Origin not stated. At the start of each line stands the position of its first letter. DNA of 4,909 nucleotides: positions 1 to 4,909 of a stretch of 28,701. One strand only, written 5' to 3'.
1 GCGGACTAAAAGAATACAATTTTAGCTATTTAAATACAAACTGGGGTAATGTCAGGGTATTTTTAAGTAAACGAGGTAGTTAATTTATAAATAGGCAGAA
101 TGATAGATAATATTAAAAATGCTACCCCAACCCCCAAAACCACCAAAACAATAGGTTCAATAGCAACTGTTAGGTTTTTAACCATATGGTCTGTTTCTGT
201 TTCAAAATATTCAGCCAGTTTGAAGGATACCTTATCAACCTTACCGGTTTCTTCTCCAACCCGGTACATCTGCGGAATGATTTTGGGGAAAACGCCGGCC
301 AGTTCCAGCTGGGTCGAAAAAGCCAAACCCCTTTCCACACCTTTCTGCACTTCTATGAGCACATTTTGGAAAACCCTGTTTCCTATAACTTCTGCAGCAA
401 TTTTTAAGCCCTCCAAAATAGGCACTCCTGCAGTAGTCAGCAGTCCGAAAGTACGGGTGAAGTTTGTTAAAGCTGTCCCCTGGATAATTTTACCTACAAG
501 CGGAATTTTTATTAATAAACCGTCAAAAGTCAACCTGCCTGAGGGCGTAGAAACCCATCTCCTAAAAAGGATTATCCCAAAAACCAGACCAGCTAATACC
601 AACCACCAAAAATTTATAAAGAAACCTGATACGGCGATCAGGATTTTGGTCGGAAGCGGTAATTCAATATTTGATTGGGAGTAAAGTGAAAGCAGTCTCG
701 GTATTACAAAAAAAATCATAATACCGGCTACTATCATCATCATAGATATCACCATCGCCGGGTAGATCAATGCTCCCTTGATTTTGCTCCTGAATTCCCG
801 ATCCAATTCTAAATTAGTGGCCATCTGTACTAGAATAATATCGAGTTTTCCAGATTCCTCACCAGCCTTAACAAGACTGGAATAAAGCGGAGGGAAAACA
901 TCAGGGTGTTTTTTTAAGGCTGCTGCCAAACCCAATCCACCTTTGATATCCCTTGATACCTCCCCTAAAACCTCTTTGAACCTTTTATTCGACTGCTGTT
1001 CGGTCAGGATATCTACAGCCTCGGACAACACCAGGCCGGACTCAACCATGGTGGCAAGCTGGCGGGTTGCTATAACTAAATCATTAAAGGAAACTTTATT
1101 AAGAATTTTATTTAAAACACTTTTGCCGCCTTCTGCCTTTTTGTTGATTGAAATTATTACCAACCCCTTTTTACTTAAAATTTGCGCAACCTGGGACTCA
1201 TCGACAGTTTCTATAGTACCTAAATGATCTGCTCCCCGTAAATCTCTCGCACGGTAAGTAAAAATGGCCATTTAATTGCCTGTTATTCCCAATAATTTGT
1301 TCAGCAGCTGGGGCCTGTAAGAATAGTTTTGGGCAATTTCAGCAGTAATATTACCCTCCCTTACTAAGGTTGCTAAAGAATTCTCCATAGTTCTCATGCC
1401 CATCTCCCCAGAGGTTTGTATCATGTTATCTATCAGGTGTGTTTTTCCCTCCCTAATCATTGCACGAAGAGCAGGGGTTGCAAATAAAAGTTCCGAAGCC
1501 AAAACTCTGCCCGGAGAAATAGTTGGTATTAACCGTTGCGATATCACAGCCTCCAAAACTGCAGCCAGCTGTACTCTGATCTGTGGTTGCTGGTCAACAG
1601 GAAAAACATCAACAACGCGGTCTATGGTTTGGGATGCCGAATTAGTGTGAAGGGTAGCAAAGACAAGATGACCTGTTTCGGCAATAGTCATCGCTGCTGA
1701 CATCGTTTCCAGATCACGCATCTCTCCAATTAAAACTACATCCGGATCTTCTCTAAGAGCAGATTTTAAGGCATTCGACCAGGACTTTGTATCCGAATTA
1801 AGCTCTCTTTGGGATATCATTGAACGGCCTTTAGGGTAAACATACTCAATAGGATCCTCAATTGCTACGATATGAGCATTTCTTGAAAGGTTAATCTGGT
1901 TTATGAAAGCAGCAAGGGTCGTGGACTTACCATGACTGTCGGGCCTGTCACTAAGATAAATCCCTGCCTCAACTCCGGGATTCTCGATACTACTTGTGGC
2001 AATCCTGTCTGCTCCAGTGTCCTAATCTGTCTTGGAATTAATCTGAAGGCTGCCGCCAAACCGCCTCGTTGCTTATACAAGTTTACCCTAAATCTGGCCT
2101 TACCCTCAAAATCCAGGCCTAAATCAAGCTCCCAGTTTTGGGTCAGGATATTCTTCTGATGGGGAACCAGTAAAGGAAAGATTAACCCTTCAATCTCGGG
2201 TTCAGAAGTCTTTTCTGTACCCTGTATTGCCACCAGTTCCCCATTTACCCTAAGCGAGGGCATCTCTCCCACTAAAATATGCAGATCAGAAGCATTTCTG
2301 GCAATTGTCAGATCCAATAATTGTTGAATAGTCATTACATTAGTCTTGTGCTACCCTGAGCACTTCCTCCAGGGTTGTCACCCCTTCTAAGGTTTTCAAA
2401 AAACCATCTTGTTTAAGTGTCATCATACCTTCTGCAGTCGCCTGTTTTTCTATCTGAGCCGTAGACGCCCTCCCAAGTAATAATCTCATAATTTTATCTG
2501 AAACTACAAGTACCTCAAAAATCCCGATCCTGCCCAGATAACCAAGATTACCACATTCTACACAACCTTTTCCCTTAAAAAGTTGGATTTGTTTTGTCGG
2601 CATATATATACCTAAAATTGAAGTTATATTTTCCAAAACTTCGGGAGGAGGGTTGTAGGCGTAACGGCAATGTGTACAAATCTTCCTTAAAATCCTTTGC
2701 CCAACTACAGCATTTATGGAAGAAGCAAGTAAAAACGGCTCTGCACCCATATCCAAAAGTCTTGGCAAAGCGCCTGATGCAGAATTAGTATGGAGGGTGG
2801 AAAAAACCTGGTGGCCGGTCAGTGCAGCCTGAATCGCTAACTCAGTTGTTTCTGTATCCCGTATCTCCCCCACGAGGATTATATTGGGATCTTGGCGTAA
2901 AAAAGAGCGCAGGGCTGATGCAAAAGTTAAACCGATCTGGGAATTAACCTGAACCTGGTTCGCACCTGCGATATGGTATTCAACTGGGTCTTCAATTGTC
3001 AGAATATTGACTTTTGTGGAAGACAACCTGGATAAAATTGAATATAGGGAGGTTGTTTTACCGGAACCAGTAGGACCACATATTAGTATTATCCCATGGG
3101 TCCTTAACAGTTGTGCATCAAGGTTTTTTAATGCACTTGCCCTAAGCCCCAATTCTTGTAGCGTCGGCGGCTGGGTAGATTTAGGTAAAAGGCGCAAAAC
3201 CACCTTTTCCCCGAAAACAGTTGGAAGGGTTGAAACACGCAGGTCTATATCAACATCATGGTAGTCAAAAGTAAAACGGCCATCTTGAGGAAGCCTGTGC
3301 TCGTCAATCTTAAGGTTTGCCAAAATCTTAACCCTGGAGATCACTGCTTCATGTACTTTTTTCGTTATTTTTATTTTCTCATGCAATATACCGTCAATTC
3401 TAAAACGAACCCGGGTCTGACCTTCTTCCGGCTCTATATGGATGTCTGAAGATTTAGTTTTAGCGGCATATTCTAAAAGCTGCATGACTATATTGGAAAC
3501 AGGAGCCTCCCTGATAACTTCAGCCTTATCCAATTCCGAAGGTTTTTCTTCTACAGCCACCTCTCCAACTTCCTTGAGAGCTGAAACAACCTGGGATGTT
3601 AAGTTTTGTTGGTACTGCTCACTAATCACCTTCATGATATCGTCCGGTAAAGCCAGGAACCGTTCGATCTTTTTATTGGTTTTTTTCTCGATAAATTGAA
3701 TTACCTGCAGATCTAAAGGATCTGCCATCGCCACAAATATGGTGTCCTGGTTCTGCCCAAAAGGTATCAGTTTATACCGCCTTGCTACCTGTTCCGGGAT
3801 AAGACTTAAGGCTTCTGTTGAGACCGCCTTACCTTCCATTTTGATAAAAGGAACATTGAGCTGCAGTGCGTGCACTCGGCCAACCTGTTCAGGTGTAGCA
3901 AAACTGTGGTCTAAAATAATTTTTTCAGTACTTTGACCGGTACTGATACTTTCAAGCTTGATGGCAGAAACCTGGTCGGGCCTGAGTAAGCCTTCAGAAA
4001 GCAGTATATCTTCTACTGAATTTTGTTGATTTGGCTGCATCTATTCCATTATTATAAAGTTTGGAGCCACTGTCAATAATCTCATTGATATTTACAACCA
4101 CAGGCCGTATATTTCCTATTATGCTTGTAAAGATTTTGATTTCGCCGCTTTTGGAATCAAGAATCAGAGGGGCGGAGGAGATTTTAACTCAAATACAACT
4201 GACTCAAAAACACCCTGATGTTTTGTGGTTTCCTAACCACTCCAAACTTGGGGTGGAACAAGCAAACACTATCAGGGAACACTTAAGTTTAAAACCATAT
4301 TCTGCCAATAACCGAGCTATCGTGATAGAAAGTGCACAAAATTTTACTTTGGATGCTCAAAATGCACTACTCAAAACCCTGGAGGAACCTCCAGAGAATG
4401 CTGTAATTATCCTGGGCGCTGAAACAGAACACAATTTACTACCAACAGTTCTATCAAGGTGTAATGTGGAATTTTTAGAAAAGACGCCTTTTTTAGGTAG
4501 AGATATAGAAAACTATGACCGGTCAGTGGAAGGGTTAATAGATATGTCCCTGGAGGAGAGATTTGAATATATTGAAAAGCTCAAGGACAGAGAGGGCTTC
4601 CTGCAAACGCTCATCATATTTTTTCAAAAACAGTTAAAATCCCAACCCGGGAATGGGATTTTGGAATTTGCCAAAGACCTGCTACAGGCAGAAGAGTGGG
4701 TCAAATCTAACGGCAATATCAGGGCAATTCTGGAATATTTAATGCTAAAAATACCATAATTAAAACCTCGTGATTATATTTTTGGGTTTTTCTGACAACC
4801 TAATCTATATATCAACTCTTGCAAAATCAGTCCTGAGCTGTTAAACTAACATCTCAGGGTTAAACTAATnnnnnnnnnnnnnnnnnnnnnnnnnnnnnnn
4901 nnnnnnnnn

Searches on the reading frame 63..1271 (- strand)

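Call 8: search_protein_families(library=pfam, proteins=[window:63-1271:-], max_evalue=0.001)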
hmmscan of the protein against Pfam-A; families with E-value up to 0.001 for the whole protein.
window:63-1271:- (402 aa): 1 family
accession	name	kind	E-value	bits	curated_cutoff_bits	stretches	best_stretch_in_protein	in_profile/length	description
PF00482.28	T2SSF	-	1.1e-56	190.6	25.2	2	69-191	2-125/125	Type II secretion system (T2SS), protein F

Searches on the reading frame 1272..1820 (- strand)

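Call 8: search_protein_families(library=pfam, proteins=[window:1272-1820:-], max_evalue=0.001)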
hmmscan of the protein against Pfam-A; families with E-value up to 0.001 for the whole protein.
window:1272-1820:- (182 aa): 1 family
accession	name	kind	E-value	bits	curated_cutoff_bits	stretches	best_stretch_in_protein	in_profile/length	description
PF00437.27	T2SSE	-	3.3e-26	92.3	24.9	1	13-102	199-282/370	Type II/IV secretion system protein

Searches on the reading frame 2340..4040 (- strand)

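Call 8: search_protein_families(library=pfam, proteins=[window:2340-4040:-], max_evalue=0.001)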
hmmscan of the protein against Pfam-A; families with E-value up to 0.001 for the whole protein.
window:2340-4040:- (566 aa): 5 families
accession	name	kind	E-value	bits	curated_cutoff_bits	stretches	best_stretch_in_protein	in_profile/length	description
PF00437.27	T2SSE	-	1.9e-128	428.7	24.9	1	178-562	5-370/370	Type II/IV secretion system protein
PF05157.20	MshEN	-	8.9e-19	67.7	23.1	1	61-145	1-86/90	MshEN domain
PF20720.3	nSTAND3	-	2.6e-05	24.4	27.2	1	310-356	12-58/155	Novel STAND NTPase 3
PF13401.12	AAA_22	-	0.00011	23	27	1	314-352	4-42/130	AAA domain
PF13173.12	AAA_14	-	0.00018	21.9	27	1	316-425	3-103/129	AAA domain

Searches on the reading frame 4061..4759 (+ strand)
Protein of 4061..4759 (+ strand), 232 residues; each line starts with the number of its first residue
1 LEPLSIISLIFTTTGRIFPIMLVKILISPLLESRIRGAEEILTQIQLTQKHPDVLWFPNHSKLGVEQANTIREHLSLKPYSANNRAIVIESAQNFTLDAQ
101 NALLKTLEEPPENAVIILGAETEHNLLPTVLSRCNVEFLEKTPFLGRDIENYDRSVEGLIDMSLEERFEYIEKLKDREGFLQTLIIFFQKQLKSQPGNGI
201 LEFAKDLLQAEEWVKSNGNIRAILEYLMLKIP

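Call 8: search_protein_families(library=pfam, proteins=[window:4061-4759:+], max_evalue=0.001)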
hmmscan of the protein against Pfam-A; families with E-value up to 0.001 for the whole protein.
window:4061-4759:+ (232 aa): 1 family
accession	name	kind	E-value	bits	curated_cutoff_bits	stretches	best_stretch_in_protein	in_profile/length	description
PF13177.12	DNA_pol3_delta2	-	4.4e-25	89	27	1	48-136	65-154/161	DNA polymerase III, delta subunit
